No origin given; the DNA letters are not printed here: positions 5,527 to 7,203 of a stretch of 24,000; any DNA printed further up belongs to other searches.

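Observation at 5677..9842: Stressosome-type RsbR-RsbS-RsbT operon wired to a non-canonical output, with no sigma factor, RsbV/W pair or response regulator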

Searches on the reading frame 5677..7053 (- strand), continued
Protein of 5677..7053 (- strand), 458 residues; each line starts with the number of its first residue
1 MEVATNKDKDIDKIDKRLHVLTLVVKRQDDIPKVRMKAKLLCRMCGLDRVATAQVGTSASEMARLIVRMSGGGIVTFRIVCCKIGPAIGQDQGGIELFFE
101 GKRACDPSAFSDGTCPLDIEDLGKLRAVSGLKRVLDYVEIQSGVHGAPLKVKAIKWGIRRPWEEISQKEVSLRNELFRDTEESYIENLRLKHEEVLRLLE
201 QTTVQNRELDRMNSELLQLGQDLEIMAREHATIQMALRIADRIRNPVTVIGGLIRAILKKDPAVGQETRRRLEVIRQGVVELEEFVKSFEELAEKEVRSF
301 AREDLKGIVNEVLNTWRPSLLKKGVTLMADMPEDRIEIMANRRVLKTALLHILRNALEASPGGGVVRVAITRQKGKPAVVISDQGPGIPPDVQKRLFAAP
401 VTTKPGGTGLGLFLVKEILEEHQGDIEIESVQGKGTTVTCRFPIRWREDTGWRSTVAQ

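Call 39: find_related_loci(query=A1, collection=genome_contigs, flank=10000)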
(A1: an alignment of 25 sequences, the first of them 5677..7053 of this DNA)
Query A1 (458 aa) in genome_contigs; peptide patterns used: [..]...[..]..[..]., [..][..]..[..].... (x = any residue, [..] = any of these).
103 stretches matched a pattern; 58 encode a relative of the query (tblastn E <= 1e-3); 58 distinct loci.
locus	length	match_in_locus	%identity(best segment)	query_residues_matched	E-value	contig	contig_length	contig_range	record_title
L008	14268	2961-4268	64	17-448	0e+0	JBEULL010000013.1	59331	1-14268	MAG: Dissulfuribacterales bacterium isolate KC_016 contig13, whole genome shotgun sequence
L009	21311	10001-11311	63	16-448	0e+0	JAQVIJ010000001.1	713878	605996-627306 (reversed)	MAG: Deltaproteobacteria bacterium isolate STE_37 NODE_1_length_713878_cov_14.580390_Sandtown_E, whole genome shotgun se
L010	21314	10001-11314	60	17-450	0e+0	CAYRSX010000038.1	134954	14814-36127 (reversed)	MAG TPA_asm: uncultured Desulfobulbaceae bacterium isolate binchicken_co23_241 genome assembly, contig: k141_116709, who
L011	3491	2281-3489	66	13-414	0e+0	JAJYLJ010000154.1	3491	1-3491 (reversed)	MAG: Deltaproteobacteria bacterium isolate DBS2-1.bin6 NODE_58693_length_3491_cov_8.808561, whole genome shotgun sequenc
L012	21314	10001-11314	50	13-448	4e-138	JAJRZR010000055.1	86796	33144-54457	MAG: Deltaproteobacteria bacterium isolate Dive96_bin4.212 k141_2930831, whole genome shotgun sequence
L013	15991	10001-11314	49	13-448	4e-134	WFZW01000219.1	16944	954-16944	MAG: Deltaproteobacteria bacterium isolate S143_34 k151_537947, whole genome shotgun sequence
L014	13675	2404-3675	47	13-448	6e-121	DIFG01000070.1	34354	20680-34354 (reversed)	MAG TPA_asm: Deltaproteobacteria bacterium UBA5754 UBA5754_contig_20284, whole genome shotgun sequence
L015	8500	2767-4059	44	14-448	3e-117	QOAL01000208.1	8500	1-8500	MAG: Thermodesulfatator sp. isolate MAG 87 Ga0232637_10001446, whole genome shotgun sequence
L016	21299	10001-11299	44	14-450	8e-117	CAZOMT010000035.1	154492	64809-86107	MAG TPA_asm: uncultured Thermodesulfatator sp. isolate binchicken_co219_236 genome assembly, contig: k141_171643, whole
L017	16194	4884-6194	43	14-454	2e-116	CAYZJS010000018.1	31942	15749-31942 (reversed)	MAG TPA_asm: uncultured Thermodesulfatator sp. isolate binchicken_co219_454 genome assembly, contig: k141_845491, whole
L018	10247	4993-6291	45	14-450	2e-114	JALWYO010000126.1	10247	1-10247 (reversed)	MAG: Deltaproteobacteria bacterium isolate T2_metabat1_scaf2bin.014 T2_NODE_8647_length_10247_cov_2.327470, whole genome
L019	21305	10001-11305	43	10-448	6e-114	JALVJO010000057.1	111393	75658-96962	MAG: Deltaproteobacteria bacterium isolate A1_metabat2_scaf2bin.062 A1_NODE_15_length_111393_cov_46.874050, whole genome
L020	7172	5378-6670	46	13-448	2e-111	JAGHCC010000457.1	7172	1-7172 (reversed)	MAG: Desulfobulbaceae bacterium isolate AUK272 PB_MBMC_226_c_000000000470, whole genome shotgun sequence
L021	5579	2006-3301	44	10-448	3e-110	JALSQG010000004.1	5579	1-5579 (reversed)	MAG: Deltaproteobacteria bacterium isolate 356-284_metabat2_scaf2bin.123 356-284_scaffold_11164_c1, whole genome shotgun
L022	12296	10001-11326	43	14-448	2e-110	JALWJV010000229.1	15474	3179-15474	MAG: Deltaproteobacteria bacterium isolate M17_metabat1_scaf2bin.112 M17_NODE_3456_length_15474_cov_1.605656, whole geno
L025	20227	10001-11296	43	10-448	5e-109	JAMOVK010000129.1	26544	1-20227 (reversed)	MAG: Deltaproteobacteria bacterium isolate PIR-30_metabat2_scaf2bin.024 PIR-30_scaffold_582_c1, whole genome shotgun seq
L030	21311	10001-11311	42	2-448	4e-107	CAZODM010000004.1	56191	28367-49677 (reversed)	MAG TPA_asm: uncultured Desulfobacterales bacterium isolate SRP128015_co1_242 genome assembly, contig: NODE_394_length_5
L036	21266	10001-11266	38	13-448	1e-93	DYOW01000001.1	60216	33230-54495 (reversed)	MAG TPA_asm: Desulfobulbus propionicus isolate SulCav_GS09_5_2_36_52 SulCav_GS09_5_482_length_60216_cov_31_645967, whole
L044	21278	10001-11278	36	13-448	3e-79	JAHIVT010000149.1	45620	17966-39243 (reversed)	MAG: Proteobacteria bacterium isolate MM_PC_MetaG.mb.92 MM_PC_MetaG.mb.92_k141_1318334, whole genome shotgun sequence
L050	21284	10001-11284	35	17-448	3e-67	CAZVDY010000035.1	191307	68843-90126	MAG TPA_asm: uncultured Desulfobulbaceae bacterium isolate binchicken_co219_365 genome assembly, contig: k141_1135300, w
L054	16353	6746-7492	35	197-448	8e-41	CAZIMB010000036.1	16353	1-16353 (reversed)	MAG TPA_asm: uncultured Nitrospirota bacterium isolate binchicken_co40_38 genome assembly, contig: NODE_1964_length_1635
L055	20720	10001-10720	35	209-451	6e-40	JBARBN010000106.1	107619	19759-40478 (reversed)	MAG: Nitrospirota bacterium isolate MFD05764_ilm_asm_bin136 k127_3179622, whole genome shotgun sequence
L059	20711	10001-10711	35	207-446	7e-37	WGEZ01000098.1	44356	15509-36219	MAG: Nitrospirae bacterium isolate S146_64 k151_630078, whole genome shotgun sequence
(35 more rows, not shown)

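Call 46: search_protein_families(library=pfam, proteins=[L044:11578-12720:+, L044:12678-14318:+, L044:14425-16776:+, L009:11316-11774:+, L009:5651-6289:+, L009:6302-6985:+, L025:11287-12990:+, L016:11284-13800:+, L055:9212-10753:+, L054:6359-7513:+], max_evalue=0.001)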
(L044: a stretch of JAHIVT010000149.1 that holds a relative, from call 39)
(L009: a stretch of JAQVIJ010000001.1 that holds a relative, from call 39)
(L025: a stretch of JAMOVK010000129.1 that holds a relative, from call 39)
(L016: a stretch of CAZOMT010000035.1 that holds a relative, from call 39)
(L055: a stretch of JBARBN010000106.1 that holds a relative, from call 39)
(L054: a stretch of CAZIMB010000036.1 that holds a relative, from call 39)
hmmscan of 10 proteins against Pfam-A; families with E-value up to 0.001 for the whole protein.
L044:11578-12720:+ (380 aa): 0 families

L044:12678-14318:+ (546 aa): 14 families
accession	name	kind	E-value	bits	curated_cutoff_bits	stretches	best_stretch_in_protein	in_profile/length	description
PF01645.23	Glu_synthase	-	1.4e-58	199.3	20.4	1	190-516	67-367/369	Conserved region in glutamate synthase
PF00037.32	Fer4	-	9.8e-13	47.8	21.1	2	81-100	5-24/24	4Fe-4S binding domain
PF12837.12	Fer4_6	-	1.6e-10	40.9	25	2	22-45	1-24/24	4Fe-4S binding domain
PF12838.12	Fer4_7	-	6.4e-10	39.8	27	2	29-97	1-51/52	4Fe-4S dicluster domain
PF13484.11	Fer4_16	-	1.4e-09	39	30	1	29-96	1-65/66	4Fe-4S double cluster binding domain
PF13183.11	Fer4_8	-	1.9e-09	38.3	27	1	28-96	3-66/68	4Fe-4S dicluster domain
PF13237.11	Fer4_10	-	2.5e-08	34.1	25.5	1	25-95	4-53/53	4Fe-4S dicluster domain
PF13534.11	Fer4_17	-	3.6e-08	34.3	22.2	1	29-97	1-59/61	4Fe-4S dicluster domain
PF12797.12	Fer4_2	-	9.9e-08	31.9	24.5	2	21-42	1-22/22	4Fe-4S binding domain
PF13187.11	Fer4_9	-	1.3e-07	31.9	27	1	29-99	1-52/52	4Fe-4S dicluster domain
PF14697.11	Fer4_21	-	4.8e-07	30.3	35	0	23-46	34-58/59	4Fe-4S dicluster domain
PF25160.1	LdpA_Fe-S-bd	-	1.6e-06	28.2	27.6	1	74-100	18-44/49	LdpA Fe-S cluster-binding domain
PF12798.12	Fer4_3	-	0.00041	21.4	27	0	84-98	1-15/15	4Fe-4S binding domain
PF12800.12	Fer4_4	-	0.00049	20.7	24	0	28-43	2-17/17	4Fe-4S binding domain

L044:14425-16776:+ (783 aa): 18 families
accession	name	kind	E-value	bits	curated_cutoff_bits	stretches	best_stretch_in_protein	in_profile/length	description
PF07992.20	Pyr_redox_2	-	1.1e-35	123.9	26.1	1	400-666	1-291/291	Pyridine nucleotide-disulphide oxidoreductase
PF13738.12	Pyr_redox_3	-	3.9e-13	49.7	30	1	486-564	126-200/305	Pyridine nucleotide-disulphide oxidoreductase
PF01493.24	GXGXG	-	4.6e-11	43.1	32.5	1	54-205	29-177/190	GXGXG motif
PF01266.30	DAO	-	2.1e-09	37.8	27.9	1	401-436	1-37/353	FAD dependent oxidoreductase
PF13450.12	NAD_binding_8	-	3.9e-09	37.1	21.9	1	404-439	1-36/68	NAD(P)-binding Rossmann-like domain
PF00070.33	Pyr_redox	-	4.6e-09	37.1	22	1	530-577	2-48/82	Pyridine nucleotide-disulphide oxidoreductase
PF14691.11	Fer4_20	-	6.6e-09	36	25.8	1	313-389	29-107/113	Dihydroprymidine dehydrogenase domain II, 4Fe-4S cluster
PF12838.12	Fer4_7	-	5.1e-08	33.7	27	1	728-777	1-52/52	4Fe-4S dicluster domain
PF03486.20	HI0933_like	-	4.8e-06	26.6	50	1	401-439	2-40/244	HI0933-like protein Rossmann domain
PF01262.27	AlaDh_PNT_C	-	1.2e-05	25.3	23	0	529-601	30-97/214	Alanine dehydrogenase/PNT, C-terminal domain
PF01494.25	FAD_binding_3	-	1.5e-05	24.9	22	0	401-433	3-35/349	FAD binding domain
PF12831.13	FAD_oxidored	-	1.8e-05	24.7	27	1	402-440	2-40/416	FAD dependent oxidoreductase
PF00743.25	FMO-like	-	2.2e-05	23.6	22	0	485-552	139-208/532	Flavin-binding monooxygenase-like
PF01134.28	GIDA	-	0.0001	22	22.1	0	401-428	1-28/391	Glucose inhibited division protein A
PF00899.27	ThiF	-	0.00012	21.8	28.1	0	529-559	22-52/238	ThiF family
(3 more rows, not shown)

L009:11316-11774:+ (152 aa): 1 family
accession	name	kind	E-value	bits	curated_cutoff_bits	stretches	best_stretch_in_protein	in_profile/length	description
PF09350.15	DJC28_CD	-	5.3e-27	94.2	27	1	32-98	1-69/70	DnaJ homologue, subfamily C, member 28, conserved domain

L009:5651-6289:+ (212 aa): 2 families
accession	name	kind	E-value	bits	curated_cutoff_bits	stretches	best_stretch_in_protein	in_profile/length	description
PF00072.30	Response_reg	-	4e-25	88.6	30.2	1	10-116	1-107/111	Response regulator receiver domain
PF09851.14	SHOCT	-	1e-05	25.6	27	1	184-208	3-27/28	Short C-terminal domain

L009:6302-6985:+ (227 aa): 1 family
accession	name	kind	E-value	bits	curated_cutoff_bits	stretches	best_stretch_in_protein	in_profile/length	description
PF00512.31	HisKA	-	0.00016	22.1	26.9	1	23-71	5-55/66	His Kinase A (phospho-acceptor) domain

L025:11287-12990:+ (567 aa): 0 families

L016:11284-13800:+ (838 aa): 0 families

L055:9212-10753:+ (513 aa): 4 families
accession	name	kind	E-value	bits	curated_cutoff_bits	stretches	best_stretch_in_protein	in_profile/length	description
PF11845.13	Tll0287-like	-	1.1e-31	110.7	24.1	1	49-216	1-144/144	Tll0287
PF02518.31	HATPase_c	-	4.5e-22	79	26.4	1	400-496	8-109/111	Histidine kinase-, DNA gyrase B-, and HSP90-like ATPase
PF00512.31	HisKA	-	0.00022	21.6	26.9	1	294-347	9-62/66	His Kinase A (phospho-acceptor) domain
PF13589.12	HATPase_c_3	-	0.00031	21.2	25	1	402-454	7-58/137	Histidine kinase-, DNA gyrase B-, and HSP90-like ATPase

L054:6359-7513:+ (384 aa): 4 families
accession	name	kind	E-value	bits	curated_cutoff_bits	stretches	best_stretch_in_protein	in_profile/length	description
PF00072.30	Response_reg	-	2.6e-30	105.3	30.2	1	13-121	1-109/111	Response regulator receiver domain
PF02518.31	HATPase_c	-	6.8e-20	72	26.4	1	274-374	4-109/111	Histidine kinase-, DNA gyrase B-, and HSP90-like ATPase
PF14501.12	HATPase_c_5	-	6.1e-05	23.3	22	1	278-360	8-90/102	GHKL domain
PF13589.12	HATPase_c_3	-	9.1e-05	22.9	25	1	277-334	4-60/137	Histidine kinase-, DNA gyrase B-, and HSP90-like ATPase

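Call 51: search_protein_families(library=pfam, proteins=[L036:6031-7671:+, L059:9242-10723:+, L059:10810-12831:+, L059:12836-14251:+], max_evalue=0.0001)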
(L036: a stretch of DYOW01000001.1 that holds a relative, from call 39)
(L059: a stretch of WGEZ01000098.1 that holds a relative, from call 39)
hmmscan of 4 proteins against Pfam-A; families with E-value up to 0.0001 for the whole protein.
L036:6031-7671:+ (546 aa): 5 families
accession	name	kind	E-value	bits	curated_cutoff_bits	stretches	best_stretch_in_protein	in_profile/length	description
PF02518.31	HATPase_c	-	6.5e-23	81.7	26.4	1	424-536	2-110/111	Histidine kinase-, DNA gyrase B-, and HSP90-like ATPase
PF00512.31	HisKA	-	3.1e-15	56.4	26.9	1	317-380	2-64/66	His Kinase A (phospho-acceptor) domain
PF25323.1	6TM_PilS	-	1.7e-05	25.1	27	1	14-176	21-187/189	PilS-like transmembrane domain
PF13426.13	PAS_9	-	4.7e-05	24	27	0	202-300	3-103/103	PAS domain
PF00989.32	PAS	-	8.2e-05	23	22.6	0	194-235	5-46/113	PAS fold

L059:9242-10723:+ (493 aa): 4 families
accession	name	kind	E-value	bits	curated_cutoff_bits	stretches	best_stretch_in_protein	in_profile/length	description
PF11845.13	Tll0287-like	-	1.6e-37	129.6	24.1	1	44-208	3-144/144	Tll0287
PF02518.31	HATPase_c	-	8.5e-25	87.8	26.4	1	387-488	3-109/111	Histidine kinase-, DNA gyrase B-, and HSP90-like ATPase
PF00512.31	HisKA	-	6.2e-08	33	26.9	1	286-338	9-61/66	His Kinase A (phospho-acceptor) domain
PF13581.12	HATPase_c_2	-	1.7e-05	25.2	27.4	1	386-484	28-125/127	Histidine kinase-like ATPase domain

L059:10810-12831:+ (673 aa): 7 families
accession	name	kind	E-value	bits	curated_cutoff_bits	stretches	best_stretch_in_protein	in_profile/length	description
PF11845.13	Tll0287-like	-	2e-37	129.3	24.1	1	65-229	3-144/144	Tll0287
PF02518.31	HATPase_c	-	2.4e-28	99.2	26.4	1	564-672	2-110/111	Histidine kinase-, DNA gyrase B-, and HSP90-like ATPase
PF00512.31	HisKA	-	1.6e-13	50.9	26.9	1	457-519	3-64/66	His Kinase A (phospho-acceptor) domain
PF00989.32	PAS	-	9.2e-11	42.2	22.6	1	327-437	2-113/113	PAS fold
PF13426.13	PAS_9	-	1.9e-09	38.1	27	1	338-439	3-103/103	PAS domain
PF00672.30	HAMP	-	2.8e-08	34.4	25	1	268-315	7-52/53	HAMP domain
PF13188.13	PAS_8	-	4.3e-07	30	21.8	1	327-379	2-49/65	PAS domain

L059:12836-14251:+ (471 aa): 7 families
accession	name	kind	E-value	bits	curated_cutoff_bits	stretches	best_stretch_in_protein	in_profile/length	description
PF00158.32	Sigma54_activat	-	7.1e-74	247.5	20.2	1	146-312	1-167/168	Sigma-54 interaction domain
PF00072.30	Response_reg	-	5.6e-31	107.4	30.2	1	7-117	1-110/111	Response regulator receiver domain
PF25601.1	AAA_lid_14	-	4.5e-24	84.5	27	1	319-398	2-80/87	AAA+ ATPase lid domain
PF14532.12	Sigma54_activ_2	-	2.1e-22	80.3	25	1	147-317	1-138/138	Sigma-54 interaction domain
PF07728.20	AAA_5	-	1.6e-08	35.1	22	1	170-288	2-123/139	AAA domain (dynein-related subfamily)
PF02954.25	HTH_8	-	6.3e-07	29.5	22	1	425-458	9-42/42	Bacterial regulatory protein, Fis family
PF07724.20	AAA_2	-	9.9e-06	26.1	27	1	169-295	5-132/166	AAA domain (Cdc48 subfamily)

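Call 79: search_protein_families(library=pfam, alignment_id=A4, max_evalue=0.0001)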
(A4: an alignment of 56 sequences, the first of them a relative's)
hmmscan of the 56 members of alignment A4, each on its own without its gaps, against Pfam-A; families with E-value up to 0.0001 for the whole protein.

A. member 1, P0007 (452 aa): 2 families
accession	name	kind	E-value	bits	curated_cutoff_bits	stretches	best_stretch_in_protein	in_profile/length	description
PF02518.31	HATPase_c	-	4.2e-22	79.1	26.4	1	335-436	4-109/111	Histidine kinase-, DNA gyrase B-, and HSP90-like ATPase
PF00512.31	HisKA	-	2.7e-05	24.6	26.9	1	229-288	7-64/66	His Kinase A (phospho-acceptor) domain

B. families by the number of members that match (of 56 scanned): 20 families
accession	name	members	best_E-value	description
PF02518.31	HATPase_c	54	1.7e-61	Histidine kinase-, DNA gyrase B-, and HSP90-like ATPase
PF13581.12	HATPase_c_2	21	2.4e-09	Histidine kinase-like ATPase domain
PF00512.31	HisKA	20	5.7e-16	His Kinase A (phospho-acceptor) domain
PF13426.13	PAS_9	14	9.7e-38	PAS domain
PF00989.32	PAS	14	4e-29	PAS fold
PF08448.16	PAS_4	13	2.4e-24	PAS fold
PF13188.13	PAS_8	13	4.8e-13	PAS domain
PF13589.12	HATPase_c_3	13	6e-08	Histidine kinase-, DNA gyrase B-, and HSP90-like ATPase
PF00072.30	Response_reg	11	4.6e-50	Response regulator receiver domain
PF08447.18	PAS_3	11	1.3e-22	PAS fold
PF14501.12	HATPase_c_5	11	2.6e-11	GHKL domain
PF11845.13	Tll0287-like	3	2.8e-29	Tll0287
PF00672.30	HAMP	3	1.4e-15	HAMP domain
PF02743.24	dCache_1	2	5.9e-16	Cache domain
PF04392.18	ABC_sub_bind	2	1.2e-05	ABC transporter substrate binding protein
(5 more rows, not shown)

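Call 84: search_protein_families(library=pfam, alignment_id=A5, max_evalue=0.0001)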
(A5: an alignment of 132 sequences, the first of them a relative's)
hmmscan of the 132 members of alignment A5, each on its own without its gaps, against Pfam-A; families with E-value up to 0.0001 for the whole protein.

A. member 1, L001:6023-7657:+ (544 aa): 5 families
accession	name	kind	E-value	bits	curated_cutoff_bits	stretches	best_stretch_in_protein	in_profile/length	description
PF02518.31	HATPase_c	-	7e-27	94.5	26.4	1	420-525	2-110/111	Histidine kinase-, DNA gyrase B-, and HSP90-like ATPase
PF00512.31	HisKA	-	1.3e-16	60.8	26.9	1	313-376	2-64/66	His Kinase A (phospho-acceptor) domain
PF25323.1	6TM_PilS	-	7.3e-11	42.5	27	1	5-172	10-187/189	PilS-like transmembrane domain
PF08448.16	PAS_4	-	2.3e-10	41.1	23.1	1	194-298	3-109/110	PAS fold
PF00989.32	PAS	-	6e-05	23.5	22.6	0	189-294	4-113/113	PAS fold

B. families by the number of members that match (of 132 scanned): 104 families (the first 25 are shown)
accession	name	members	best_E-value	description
PF07027.17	DUF1318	12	1.6e-17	Protein of unknown function (DUF1318)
PF02518.31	HATPase_c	9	2.2e-29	Histidine kinase-, DNA gyrase B-, and HSP90-like ATPase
PF00512.31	HisKA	7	1.3e-16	His Kinase A (phospho-acceptor) domain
PF00072.30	Response_reg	6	1.6e-33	Response regulator receiver domain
PF13183.11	Fer4_8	6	1.2e-11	4Fe-4S dicluster domain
PF13534.11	Fer4_17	6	2.4e-11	4Fe-4S dicluster domain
PF00989.32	PAS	6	3.4e-10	PAS fold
PF13187.11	Fer4_9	6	6.3e-09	4Fe-4S dicluster domain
PF00654.25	Voltage_CLC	5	6.6e-100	Voltage gated chloride channel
PF00158.32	Sigma54_activat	5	1.7e-74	Sigma-54 interaction domain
PF25601.1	AAA_lid_14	5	6.4e-28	AAA+ ATPase lid domain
PF14532.12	Sigma54_activ_2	5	9.4e-25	Sigma-54 interaction domain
PF00571.33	CBS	5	1.3e-23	CBS domain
PF02954.25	HTH_8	5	1.2e-15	Bacterial regulatory protein, Fis family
PF08448.16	PAS_4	5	1.8e-12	PAS fold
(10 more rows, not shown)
